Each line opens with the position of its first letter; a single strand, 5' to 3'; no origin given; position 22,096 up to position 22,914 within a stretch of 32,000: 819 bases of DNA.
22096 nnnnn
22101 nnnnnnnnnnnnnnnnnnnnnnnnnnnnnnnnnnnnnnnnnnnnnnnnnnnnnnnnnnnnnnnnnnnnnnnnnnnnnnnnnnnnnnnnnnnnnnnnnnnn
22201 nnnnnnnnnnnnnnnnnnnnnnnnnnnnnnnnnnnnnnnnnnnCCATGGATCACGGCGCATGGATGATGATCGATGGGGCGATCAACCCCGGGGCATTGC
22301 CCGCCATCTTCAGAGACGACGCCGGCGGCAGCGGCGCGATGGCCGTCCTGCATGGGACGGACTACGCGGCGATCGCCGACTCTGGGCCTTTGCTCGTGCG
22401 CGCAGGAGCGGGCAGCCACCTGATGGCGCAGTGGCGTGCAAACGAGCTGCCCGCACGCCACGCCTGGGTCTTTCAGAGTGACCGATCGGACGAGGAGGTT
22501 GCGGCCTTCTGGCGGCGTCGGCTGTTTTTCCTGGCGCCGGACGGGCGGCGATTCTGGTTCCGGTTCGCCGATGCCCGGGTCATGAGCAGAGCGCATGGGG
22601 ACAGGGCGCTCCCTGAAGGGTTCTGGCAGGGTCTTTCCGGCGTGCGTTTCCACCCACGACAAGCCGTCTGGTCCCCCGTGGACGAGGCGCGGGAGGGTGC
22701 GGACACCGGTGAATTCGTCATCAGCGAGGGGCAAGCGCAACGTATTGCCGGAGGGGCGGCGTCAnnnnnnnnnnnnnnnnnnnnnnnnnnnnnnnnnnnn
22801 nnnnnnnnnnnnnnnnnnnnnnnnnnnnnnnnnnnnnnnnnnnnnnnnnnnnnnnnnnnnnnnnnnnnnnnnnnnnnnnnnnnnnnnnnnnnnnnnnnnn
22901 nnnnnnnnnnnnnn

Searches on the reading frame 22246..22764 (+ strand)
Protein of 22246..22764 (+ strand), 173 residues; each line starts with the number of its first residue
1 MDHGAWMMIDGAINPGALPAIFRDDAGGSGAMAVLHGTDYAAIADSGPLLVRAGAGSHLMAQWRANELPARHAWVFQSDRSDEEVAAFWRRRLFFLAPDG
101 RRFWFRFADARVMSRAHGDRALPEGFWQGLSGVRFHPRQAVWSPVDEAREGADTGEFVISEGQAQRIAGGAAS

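Call 4: search_protein_families(library=pfam, proteins=[window:22246-22764:+], max_evalue=0.1)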
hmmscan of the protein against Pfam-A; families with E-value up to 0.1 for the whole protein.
window:22246-22764:+ (173 aa): 1 family
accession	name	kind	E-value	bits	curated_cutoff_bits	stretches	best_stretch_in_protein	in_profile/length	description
PF13503.11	DUF4123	-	1.6e-17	64.3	25.8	1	6-115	2-107/119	Domain of unknown function (DUF4123)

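Call 51: search_protein_families(library=pfam, proteins=[P0208, P0210], max_evalue=0.1)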
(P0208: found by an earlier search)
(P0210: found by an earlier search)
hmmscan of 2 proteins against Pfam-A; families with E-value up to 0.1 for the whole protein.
P0208 (171 aa): 0 families

P0210 (320 aa): 4 families
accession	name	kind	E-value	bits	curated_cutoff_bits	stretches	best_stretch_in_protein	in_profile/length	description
PF22178.3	Gp5_trimer_C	-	5.5e-23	81.7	30.9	1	104-208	1-106/112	Bacteriophage T4 gp5 C-terminal trimerisation domain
PF04717.18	Phage_base_V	-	2.6e-16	60.2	23.8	1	20-87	12-75/75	Type VI secretion system/phage-baseplate injector OB domain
PF10106.14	DUF2345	-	1.2e-06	28.9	30.7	1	130-249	22-137/151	Uncharacterized protein conserved in bacteria (DUF2345)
PF20093.5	DUF6484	-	0.0064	17.6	27.6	1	64-86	39-61/61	Domain of unknown function (DUF6484)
